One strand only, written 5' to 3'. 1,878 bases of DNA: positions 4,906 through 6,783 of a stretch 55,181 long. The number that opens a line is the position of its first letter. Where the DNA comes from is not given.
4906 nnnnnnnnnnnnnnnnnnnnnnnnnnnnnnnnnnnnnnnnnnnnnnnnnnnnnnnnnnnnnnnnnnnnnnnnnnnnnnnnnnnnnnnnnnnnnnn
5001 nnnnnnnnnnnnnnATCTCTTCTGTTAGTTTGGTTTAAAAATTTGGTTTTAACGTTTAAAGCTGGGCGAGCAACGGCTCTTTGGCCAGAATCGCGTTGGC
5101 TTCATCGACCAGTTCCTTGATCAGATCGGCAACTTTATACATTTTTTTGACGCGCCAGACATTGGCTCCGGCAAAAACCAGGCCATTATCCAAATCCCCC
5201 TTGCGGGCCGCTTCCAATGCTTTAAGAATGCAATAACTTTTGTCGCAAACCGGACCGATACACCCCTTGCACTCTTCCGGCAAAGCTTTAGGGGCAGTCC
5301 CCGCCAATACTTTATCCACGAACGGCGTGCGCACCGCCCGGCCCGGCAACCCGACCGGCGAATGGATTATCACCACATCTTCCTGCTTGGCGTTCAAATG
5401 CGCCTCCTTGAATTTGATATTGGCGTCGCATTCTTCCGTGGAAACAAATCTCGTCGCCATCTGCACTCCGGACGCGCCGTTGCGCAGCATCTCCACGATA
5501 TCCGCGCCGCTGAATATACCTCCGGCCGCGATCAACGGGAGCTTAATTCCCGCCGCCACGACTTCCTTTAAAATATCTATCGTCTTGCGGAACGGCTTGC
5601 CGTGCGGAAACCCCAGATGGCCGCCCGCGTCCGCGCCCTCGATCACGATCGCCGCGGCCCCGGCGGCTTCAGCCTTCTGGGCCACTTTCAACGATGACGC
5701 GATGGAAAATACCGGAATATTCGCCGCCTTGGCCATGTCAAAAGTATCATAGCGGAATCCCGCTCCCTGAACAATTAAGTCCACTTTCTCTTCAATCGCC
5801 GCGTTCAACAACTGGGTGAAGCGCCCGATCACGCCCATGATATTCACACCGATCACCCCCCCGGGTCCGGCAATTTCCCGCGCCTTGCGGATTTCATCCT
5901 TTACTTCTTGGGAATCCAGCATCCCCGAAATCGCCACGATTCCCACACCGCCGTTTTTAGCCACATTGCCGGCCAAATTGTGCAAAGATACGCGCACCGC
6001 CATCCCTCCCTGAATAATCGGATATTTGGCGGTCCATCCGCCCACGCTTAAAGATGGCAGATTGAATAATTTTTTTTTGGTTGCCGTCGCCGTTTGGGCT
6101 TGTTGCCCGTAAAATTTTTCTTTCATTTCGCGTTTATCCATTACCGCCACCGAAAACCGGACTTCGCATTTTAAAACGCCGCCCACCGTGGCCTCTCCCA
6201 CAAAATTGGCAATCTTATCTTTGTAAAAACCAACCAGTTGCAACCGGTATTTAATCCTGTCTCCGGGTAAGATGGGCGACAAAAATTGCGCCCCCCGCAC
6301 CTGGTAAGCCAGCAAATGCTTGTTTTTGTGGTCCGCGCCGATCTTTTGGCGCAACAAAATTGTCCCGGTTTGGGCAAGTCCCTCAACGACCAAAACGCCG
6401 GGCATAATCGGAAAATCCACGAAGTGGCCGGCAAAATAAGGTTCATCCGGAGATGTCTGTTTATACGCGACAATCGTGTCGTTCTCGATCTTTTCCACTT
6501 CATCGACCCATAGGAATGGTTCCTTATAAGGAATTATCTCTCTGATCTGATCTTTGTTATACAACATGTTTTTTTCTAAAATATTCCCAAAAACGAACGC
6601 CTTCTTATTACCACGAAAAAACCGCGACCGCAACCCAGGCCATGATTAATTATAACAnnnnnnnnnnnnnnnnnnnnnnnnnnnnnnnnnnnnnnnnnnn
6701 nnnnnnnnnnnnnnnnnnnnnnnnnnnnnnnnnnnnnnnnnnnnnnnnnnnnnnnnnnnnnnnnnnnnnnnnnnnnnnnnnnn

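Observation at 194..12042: Lipid-synthesis cluster with no ACP-dependent component and an archaeal-style thiolase set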

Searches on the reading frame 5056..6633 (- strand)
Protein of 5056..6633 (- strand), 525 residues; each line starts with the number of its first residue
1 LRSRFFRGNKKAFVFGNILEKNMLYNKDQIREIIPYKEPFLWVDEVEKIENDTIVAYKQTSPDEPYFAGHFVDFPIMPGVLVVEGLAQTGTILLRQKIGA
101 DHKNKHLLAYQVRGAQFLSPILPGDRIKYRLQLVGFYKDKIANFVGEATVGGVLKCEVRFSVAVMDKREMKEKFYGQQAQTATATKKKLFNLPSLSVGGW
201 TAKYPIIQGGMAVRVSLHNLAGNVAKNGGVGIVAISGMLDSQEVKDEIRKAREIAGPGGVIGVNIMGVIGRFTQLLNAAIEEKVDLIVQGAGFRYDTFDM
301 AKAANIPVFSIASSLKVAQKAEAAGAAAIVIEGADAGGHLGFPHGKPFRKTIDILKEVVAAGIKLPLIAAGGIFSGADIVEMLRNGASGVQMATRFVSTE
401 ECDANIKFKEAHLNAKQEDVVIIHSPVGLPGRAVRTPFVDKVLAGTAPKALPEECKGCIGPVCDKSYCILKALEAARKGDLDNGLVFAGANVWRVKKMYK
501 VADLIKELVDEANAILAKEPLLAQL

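Call 4: search_protein_families(library=pfam, proteins=[window:5056-6633:-], max_evalue=0.001)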
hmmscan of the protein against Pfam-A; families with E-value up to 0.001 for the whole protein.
window:5056-6633:- (525 aa): 5 families
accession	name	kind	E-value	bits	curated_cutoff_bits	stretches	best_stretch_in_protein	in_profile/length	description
PF03060.21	NMO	-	3.3e-49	168.5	28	2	272-510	102-330/331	Nitronate monooxygenase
PF07977.19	FabA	-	3e-20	72.7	23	1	35-152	2-131/138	FabA-like domain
PF01180.27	DHO_dh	-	3.7e-06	26.8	27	1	355-397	230-273/291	Dihydroorotate dehydrogenase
PF00478.31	IMPDH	-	1.7e-05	24.4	25.6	0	359-410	202-253/345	IMP dehydrogenase / GMP reductase domain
PF01070.24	FMN_dh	-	0.00046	19.8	24.9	1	318-394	232-303/350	FMN-dependent dehydrogenase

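Call 5: search_protein_families(library=ncbifam, proteins=[window:5056-6633:-], max_evalue=0.001)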
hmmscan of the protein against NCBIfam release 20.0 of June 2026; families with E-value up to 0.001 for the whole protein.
window:5056-6633:- (525 aa): 15 families
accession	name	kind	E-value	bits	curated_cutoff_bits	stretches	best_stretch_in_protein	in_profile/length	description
TIGR03151.1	enACPred_II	equivalog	1e-48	166.2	453.1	1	203-518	11-306/307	enoyl-[acyl-carrier-protein] reductase FabK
NF009667.0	PRK13188.1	equivalog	9e-34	116.9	465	1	9-168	305-463/464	bifunctional UDP-3-O-[3-hydroxymyristoyl] N-acetylglucosamine deacetylase/3-hydroxyacyl-ACP dehydratase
NF000582.1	PRK00006.1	equivalog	2.7e-31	108.4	113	1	28-163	3-136/137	3-hydroxyacyl-ACP dehydratase FabZ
TIGR01750.1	fabZ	equivalog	1.6e-30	105.8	155.15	1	29-163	5-140/141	3-hydroxyacyl-ACP dehydratase FabZ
NF058663.1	cispen_cyc_AmcE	equivalog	1.1e-07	32.1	140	1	29-168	8-146/153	cispentacin biosynthesis cyclizing decarboxylase AmcE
NF003646.0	PRK05286.1-4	equivalog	1.4e-05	24.1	457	1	333-397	260-322/341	quinone-dependent dihydroorotate dehydrogenase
NF003645.0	PRK05286.1-2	equivalog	1.5e-05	24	366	1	345-397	267-321/359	quinone-dependent dihydroorotate dehydrogenase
NF003652.0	PRK05286.2-5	equivalog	2.8e-05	23.5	267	1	336-397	267-326/353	quinone-dependent dihydroorotate dehydrogenase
NF003509.0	PRK05174.1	equivalog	3.7e-05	23.6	124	1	39-150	33-148/172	bifunctional 3-hydroxydecanoyl-ACP dehydratase/trans-2-decenoyl-ACP isomerase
NF005574.0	PRK07259.1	equivalog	0.0001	21.3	269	1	359-406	232-279/304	dihydroorotate dehydrogenase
TIGR03572.1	WbuZ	equivalog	0.00011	21.7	299.7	1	313-396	154-230/232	glycosyl amidation-associated protein WbuZ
TIGR01749.1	fabA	equivalog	0.00014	21.9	238.15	1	49-133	47-128/169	3-hydroxyacyl-[acyl-carrier-protein] dehydratase FabA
NF010112.0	PRK13585.1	equivalog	0.00071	19.2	243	0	314-394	150-222/241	1-(5-phosphoribosyl)-5-[(5-phosphoribosylamino)methylideneamino]imidazole-4-carboxamide isomerase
TIGR01037.2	pyrD_sub1_fam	subfamily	0.00078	18.6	270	0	359-406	229-276/300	dihydroorotate dehydrogenase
TIGR00693.1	thiE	equivalog_domain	0.00089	18.6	145.1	0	350-405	139-193/197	thiamine phosphate synthase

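Call 19: find_homologous_proteins(query=window:5056-6633:-, max_evalue=1e-10)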
Query window:5056-6633:- (525 aa): 7836 proteins with E <= 1e-10 among 8000 candidates; the best 120 are listed.
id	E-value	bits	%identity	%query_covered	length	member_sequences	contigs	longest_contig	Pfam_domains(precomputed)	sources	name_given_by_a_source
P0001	0.0e+0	1166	100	100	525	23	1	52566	PF22818.3,PF00478.32,PF07977.20,PF03060.22,PF01180.28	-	-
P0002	2.3e-297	1005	89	95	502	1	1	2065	PF22818.3,PF00478.32,PF07977.20,PF03060.22,PF01180.28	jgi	jgi:nitronate monooxygenase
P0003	1.4e-295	999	89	95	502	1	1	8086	PF22818.3,PF00478.32,PF07977.20,PF03060.22,PF01180.28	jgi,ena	-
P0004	8.0e-295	996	89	95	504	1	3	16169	PF22818.3,PF00478.32,PF07977.20,PF03060.22,PF01180.28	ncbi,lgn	-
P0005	2.7e-282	955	85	95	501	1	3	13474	PF22818.3,PF00478.32,PF07977.20,PF03060.22,PF01180.28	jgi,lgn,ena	-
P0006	8.9e-280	947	82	97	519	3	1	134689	PF22818.3,PF00478.32,PF07977.20,PF03060.22,PF01180.28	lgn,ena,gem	-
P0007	3.7e-277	938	83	95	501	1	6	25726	PF22818.3,PF07977.20,PF03060.22,PF01180.28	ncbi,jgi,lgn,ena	-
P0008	4.1e-277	938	85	95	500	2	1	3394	PF22818.3,PF00478.32,PF07977.20,PF03060.22,PF01180.28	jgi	jgi:NAD(P)H-dependent flavin oxidoreductase YrpB (nitropropane dioxygenase family)/3-hydroxymyristoy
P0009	3.9e-276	935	84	95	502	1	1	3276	PF22818.3,PF00478.32,PF07977.20,PF03060.22,PF01180.28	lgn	-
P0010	4.6e-275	931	83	95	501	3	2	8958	PF22818.3,PF00478.32,PF07977.20,PF03060.22,PF01180.28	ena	-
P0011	4.8e-274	928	83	95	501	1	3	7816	PF22818.3,PF00478.32,PF07977.20,PF03060.22,PF01180.28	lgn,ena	-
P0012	6.0e-273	924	82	95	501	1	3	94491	PF22818.3,PF00478.32,PF07977.20,PF03060.22,PF01180.28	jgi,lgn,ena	-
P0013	6.0e-273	924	82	95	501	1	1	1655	PF22818.3,PF00478.32,PF07977.20,PF03060.22,PF01180.28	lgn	-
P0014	3.1e-271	918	81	95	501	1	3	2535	PF22818.3,PF00478.32,PF07977.20,PF03060.22,PF01180.28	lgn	-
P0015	6.0e-269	911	82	95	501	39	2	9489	PF01070.25,PF22818.3,PF00478.32,PF07977.20,PF03060.22,PF01180.28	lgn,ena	-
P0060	2.0e-232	790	70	96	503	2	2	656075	PF01070.25,PF22818.3,PF00478.32,PF07977.20,PF03060.22,PF01180.28,PF00977.28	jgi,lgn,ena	-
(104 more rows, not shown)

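Call 31: search_solved_structures(query=window:5056-6567:-, max_evalue=0.00001, show_alignments=2)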
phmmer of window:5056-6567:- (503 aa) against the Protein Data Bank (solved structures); distinct sequences matched with E-value up to 0.00001: 43.
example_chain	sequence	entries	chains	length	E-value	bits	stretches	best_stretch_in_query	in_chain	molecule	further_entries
7e1q_A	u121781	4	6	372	2.3e-49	171.6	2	225-488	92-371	2-nitropropane dioxygenase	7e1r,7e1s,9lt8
9k7h_A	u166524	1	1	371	2.5e-49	171.5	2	225-488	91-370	2-nitropropane dioxygenase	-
9jsy_A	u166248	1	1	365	2.6e-49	171.5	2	225-488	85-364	2-nitropropane dioxygenase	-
9lt5_A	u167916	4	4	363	2.9e-49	171.3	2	225-488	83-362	2-nitropropane dioxygenase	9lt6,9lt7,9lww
7l00_A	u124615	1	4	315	1.6e-36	129.3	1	180-494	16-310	Enoyl-Acyl Carrier Protein Reductase FabK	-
9pl0_A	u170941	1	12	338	2.6e-34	122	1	180-422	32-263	Enoyl-[acyl-carrier-protein] reductase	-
5gvh_A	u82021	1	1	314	7.8e-29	103.9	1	181-489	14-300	Enoyl-[acyl-carrier-protein] reductase [FMN]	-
3bo9_A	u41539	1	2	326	9.2e-29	103.7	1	181-489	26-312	Putative nitroalkan dioxygenase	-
5gvj_A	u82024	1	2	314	1.3e-28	103.2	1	181-423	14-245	Enoyl-[acyl-carrier-protein] reductase [FMN]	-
4iql_A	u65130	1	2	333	4.7e-28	101.4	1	181-496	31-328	Enoyl-(Acyl-carrier-protein) reductase II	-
2z6i_A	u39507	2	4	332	7.4e-27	97.4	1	181-487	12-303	Trans-2-enoyl-ACP reductase II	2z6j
7qv0_A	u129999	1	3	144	1.3e-23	86.8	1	4-141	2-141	Beta-hydroxyacyl-(Acyl-carrier-protein) dehydratase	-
3d6x_A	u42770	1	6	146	3.5e-23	85.3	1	6-145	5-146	(3R)-hydroxymyristoyl-[acyl-carrier-protein] dehydratase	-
8ayi_A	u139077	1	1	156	6.6e-23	84.4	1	4-144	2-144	Beta-hydroxyacyl-(Acyl-carrier-protein) dehydratase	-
8ayb_A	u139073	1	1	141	1.3e-22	83.4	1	4-130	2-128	Beta-hydroxyacyl-(Acyl-carrier-protein) dehydratase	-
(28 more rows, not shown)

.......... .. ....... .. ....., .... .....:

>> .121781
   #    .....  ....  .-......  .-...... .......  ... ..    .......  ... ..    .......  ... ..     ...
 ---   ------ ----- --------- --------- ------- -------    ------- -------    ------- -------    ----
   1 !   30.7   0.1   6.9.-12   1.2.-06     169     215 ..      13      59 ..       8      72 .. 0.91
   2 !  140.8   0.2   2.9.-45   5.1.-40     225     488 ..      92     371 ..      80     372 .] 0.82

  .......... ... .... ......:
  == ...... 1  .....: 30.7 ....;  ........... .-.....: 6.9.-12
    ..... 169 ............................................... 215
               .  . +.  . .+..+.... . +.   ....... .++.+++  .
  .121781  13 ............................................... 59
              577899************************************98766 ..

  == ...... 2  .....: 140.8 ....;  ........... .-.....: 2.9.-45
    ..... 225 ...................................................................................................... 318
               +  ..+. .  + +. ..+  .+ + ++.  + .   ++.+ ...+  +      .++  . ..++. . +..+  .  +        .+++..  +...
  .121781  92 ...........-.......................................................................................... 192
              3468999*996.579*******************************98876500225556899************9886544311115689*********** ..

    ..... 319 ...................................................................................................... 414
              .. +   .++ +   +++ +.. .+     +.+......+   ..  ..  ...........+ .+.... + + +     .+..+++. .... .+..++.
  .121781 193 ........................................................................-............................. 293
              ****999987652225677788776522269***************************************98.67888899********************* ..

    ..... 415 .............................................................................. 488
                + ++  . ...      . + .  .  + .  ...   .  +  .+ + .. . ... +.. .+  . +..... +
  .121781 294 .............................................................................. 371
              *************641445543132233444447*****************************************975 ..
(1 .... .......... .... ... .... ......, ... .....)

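Call 34: find_related_loci(query=A1, collection=genome_contigs, flank=10000)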
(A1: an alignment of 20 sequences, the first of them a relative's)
Query A1 (525 aa) in genome_contigs; peptide patterns used: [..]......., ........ (x = any residue, [..] = any of these).
600 stretches matched a pattern (row limit reached: there are more); 574 encode a relative of the query (tblastn E <= 1e-3); the best 80 are kept; 80 distinct loci.
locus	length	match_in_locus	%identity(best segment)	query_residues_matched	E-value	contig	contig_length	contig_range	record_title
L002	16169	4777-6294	90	19-521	0e+0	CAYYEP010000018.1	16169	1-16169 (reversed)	MAG TPA_asm: uncultured Candidatus Saccharibacteria bacterium isolate SRP192927_co3_458 genome assembly, contig: NODE_81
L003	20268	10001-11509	80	21-523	0e+0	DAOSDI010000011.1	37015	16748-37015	MAG TPA_asm: Candidatus Pacearchaeota archaeon isolate AMR_MDS_1835 NODE_590_length_37015_cov_23.102165, whole genome sh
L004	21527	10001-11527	75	21-522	0e+0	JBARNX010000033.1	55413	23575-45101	MAG: Minisyncoccales bacterium isolate MFD12107_ilm_asm_bin15 k127_71132, whole genome shotgun sequence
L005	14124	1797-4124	76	23-522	0e+0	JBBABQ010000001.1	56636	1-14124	MAG: Candidatus Paceibacterota bacterium isolate SO_2017_LW1_25 NODE_284_length_56636_cov_1.537047_LW64-88_2017, whole g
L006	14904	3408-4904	75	23-523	0e+0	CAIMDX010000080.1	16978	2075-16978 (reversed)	uncultured bacterium isolate AM_bin-0091 genome assembly, contig: bin-0091:80/81, whole genome shotgun sequence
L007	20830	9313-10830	75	16-522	0e+0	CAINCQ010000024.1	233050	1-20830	uncultured bacterium isolate AM-2014-D8_bin-0821 genome assembly, contig: bin-0821:24/42, whole genome shotgun sequence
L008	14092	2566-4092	73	20-521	0e+0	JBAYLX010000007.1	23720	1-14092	MAG: Candidatus Paceibacterota bacterium isolate SO_2016_LW1_25 scaffold01922_LW64-88_2016, whole genome shotgun sequenc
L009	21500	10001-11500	73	22-523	0e+0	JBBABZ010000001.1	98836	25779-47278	MAG: Candidatus Paceibacterota bacterium isolate SO_2017_LW1_35 NODE_88_length_98836_cov_2.790992_LW64-88_2017, whole ge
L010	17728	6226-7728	74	22-522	0e+0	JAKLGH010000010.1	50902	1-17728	MAG: Patescibacteria group bacterium isolate RA.bin35 RA.bin35_10, whole genome shotgun sequence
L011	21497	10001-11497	73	21-521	0e+0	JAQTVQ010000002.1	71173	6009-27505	MAG: Candidatus Paceibacterota bacterium isolate STB_91 NODE_775_length_71173_cov_12.136602_Sandtown_B, whole genome sho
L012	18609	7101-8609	70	23-523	0e+0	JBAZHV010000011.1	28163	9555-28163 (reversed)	MAG: Candidatus Paceibacterota bacterium isolate SO_2017_LW3_79 NODE_4132_length_28163_cov_8.820516_LW162_2017, whole ge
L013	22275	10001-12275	70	22-525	0e+0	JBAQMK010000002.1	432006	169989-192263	MAG: Minisyncoccales bacterium isolate MFD12067_ilm_asm_bin19 k127_9057, whole genome shotgun sequence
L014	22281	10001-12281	70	22-525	0e+0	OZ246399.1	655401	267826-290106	MAG: uncultured Candidatus Saccharibacteria bacterium isolate SRP089250_co1_48 genome assembly, chromosome: 1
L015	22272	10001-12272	70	23-525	0e+0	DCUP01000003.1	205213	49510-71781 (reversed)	MAG TPA_asm: Patescibacteria group bacterium UBA2211 UBA2211_contig_2201, whole genome shotgun sequence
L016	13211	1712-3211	71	21-522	0e+0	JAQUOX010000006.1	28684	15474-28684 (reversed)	MAG: Candidatus Paceibacterota bacterium isolate STD1_210 NODE_3352_length_28684_cov_38.837413_Sandtown_D1, whole genome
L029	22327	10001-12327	68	22-522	0e+0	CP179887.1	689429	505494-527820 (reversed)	MAG: Candidatus Nealsonbacteria bacterium isolate CK12Hparc1 chromosome, complete genome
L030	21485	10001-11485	66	22-522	0e+0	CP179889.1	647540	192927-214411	MAG: Candidatus Nealsonbacteria bacterium isolate ER8H12parc2 chromosome, complete genome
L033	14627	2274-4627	63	3-522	0e+0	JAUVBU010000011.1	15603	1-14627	MAG: bacterium isolate CSMAG_253 CSMAG_253_k127_6701075_length_15603_cov_15.3732, whole genome shotgun sequence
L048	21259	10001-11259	55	23-456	9e-75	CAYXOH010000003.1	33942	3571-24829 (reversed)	MAG TPA_asm: uncultured Candidatus Saccharibacteria bacterium isolate binchicken_co34_540 genome assembly, contig: NODE_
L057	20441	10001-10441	40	26-174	1e-28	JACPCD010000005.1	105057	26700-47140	MAG: Candidatus Woesearchaeota archaeon isolate NC_groundwater_274_Ag_S-0.2um_44_14 S5_GD2017_2_S2_scaffold_200, whole g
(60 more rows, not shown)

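Call 44: search_protein_families(library=ncbifam, proteins=[L002:11309-12874:+, L033:9532-10134:+, L033:10130-10801:+, L048:16068-17378:+], max_evalue=0.001)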
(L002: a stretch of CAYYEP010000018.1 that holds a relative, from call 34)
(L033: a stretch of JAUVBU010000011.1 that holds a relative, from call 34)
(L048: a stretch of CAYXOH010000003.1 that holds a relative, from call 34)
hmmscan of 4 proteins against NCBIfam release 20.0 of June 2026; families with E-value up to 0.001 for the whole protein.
L002:11309-12874:+ (522 aa): 9 families
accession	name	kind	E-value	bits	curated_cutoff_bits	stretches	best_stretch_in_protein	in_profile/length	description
TIGR01117.1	mmdA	subfamily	6.8e-207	688.3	998.8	1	27-522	19-512/512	methylmalonyl-CoA decarboxylase subunit alpha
NF005530.0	PRK07189.1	equivalog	2.3e-26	92.6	228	1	38-211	15-196/303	biotin-independent malonate decarboxylase subunit beta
TIGR03133.1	malonate_beta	equivalog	2.4e-26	92.7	278.15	1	39-211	6-186/274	biotin-independent malonate decarboxylase subunit beta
TIGR00515.1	accD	equivalog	2.4e-26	92.7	317.45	1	38-211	56-242/285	acetyl-CoA carboxylase, carboxyltransferase subunit beta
NF041504.1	AccA_sub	subfamily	1.9e-21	76.6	300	2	339-491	72-210/257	carboxyltransferase subunit alpha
NF004344.0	PRK05724.1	equivalog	7.5e-18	64.8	357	2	349-459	139-245/319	acetyl-CoA carboxylase carboxyltransferase subunit alpha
TIGR00513.1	accA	equivalog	1.3e-15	57.6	319.3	2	349-451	139-237/321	acetyl-CoA carboxylase carboxyl transferase subunit alpha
TIGR03134.1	malonate_gamma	equivalog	7.4e-15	55.1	237.15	1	293-513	3-227/258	biotin-independent malonate decarboxylase subunit gamma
NF008971.0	PRK12319.1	equivalog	8.5e-14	51.7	406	2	348-502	85-227/256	acetyl-CoA carboxylase carboxyl transferase subunit alpha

L033:9532-10134:+ (201 aa): 8 families
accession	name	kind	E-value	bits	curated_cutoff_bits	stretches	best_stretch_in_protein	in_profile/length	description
TIGR00023.1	TIGR00023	equivalog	2.1e-38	132.1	137.2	1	10-196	6-192/196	glycerol-3-phosphate 1-O-acyltransferase PlsY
NF010993.0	PRK14417.1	equivalog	2.3e-24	86.2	249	1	6-164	2-158/232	membrane protein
NF010976.0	PRK14399.1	equivalog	2.7e-18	66.8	419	1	8-172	10-178/258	membrane protein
NF010990.0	PRK14414.1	equivalog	5.2e-17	62.2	261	1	9-150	7-148/210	glycerol-3-phosphate acyltransferase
NF010987.0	PRK14411.1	equivalog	1.6e-16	60.7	243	1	12-195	6-188/204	membrane protein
NF010978.0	PRK14401.1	equivalog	3e-16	59.7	163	1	11-126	4-115/187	membrane protein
NF010992.0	PRK14416.1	equivalog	2.9e-14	53.6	222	1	14-167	4-162/207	membrane protein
NF001254.0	PRK00220.2-1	equivalog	4.8e-14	52.8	199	1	11-179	8-174/182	glycerol-3-phosphate 1-O-acyltransferase PlsY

L033:10130-10801:+ (224 aa): 8 families
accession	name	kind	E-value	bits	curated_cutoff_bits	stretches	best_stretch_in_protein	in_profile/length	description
TIGR00023.1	TIGR00023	equivalog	3.4e-28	98.8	137.2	1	8-157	4-152/196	glycerol-3-phosphate 1-O-acyltransferase PlsY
NF010993.0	PRK14417.1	equivalog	6.3e-25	88.1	249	1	12-207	8-211/232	membrane protein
NF010990.0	PRK14414.1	equivalog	5.7e-23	81.7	261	1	13-195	11-199/210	glycerol-3-phosphate acyltransferase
NF010978.0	PRK14401.1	equivalog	1.1e-19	70.9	163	1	11-140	4-128/187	membrane protein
NF010992.0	PRK14416.1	equivalog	1.6e-19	70.8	222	1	14-127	4-118/207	membrane protein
NF001254.0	PRK00220.2-1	equivalog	8.9e-12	45.4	199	1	8-143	5-140/182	glycerol-3-phosphate 1-O-acyltransferase PlsY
NF010987.0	PRK14411.1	equivalog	2.3e-10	40.6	243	1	12-180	6-175/204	membrane protein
NF010976.0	PRK14399.1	equivalog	5.6e-07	29.6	419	1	14-137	16-141/258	membrane protein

L048:16068-17378:+ (437 aa): 8 families
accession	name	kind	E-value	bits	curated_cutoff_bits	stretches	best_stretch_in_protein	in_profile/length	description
TIGR00023.1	TIGR00023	equivalog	1.4e-58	197.9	137.2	2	223-395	6-178/196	glycerol-3-phosphate 1-O-acyltransferase PlsY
NF010993.0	PRK14417.1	equivalog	1.5e-51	175.2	249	2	223-419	6-211/232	membrane protein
NF010992.0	PRK14416.1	equivalog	9.3e-45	153.2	222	2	226-382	3-166/207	membrane protein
NF010990.0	PRK14414.1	equivalog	5.5e-39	134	261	2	222-417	7-203/210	glycerol-3-phosphate acyltransferase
NF010978.0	PRK14401.1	equivalog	1.1e-29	103.5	163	2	223-353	3-128/187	membrane protein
NF001254.0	PRK00220.2-1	equivalog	4.9e-25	88.6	199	2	14-164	5-145/182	glycerol-3-phosphate 1-O-acyltransferase PlsY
NF010987.0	PRK14411.1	equivalog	2.4e-21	76.5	243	2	17-180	5-148/204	membrane protein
NF010976.0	PRK14399.1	equivalog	1.8e-20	73.9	419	2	9-156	5-145/258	membrane protein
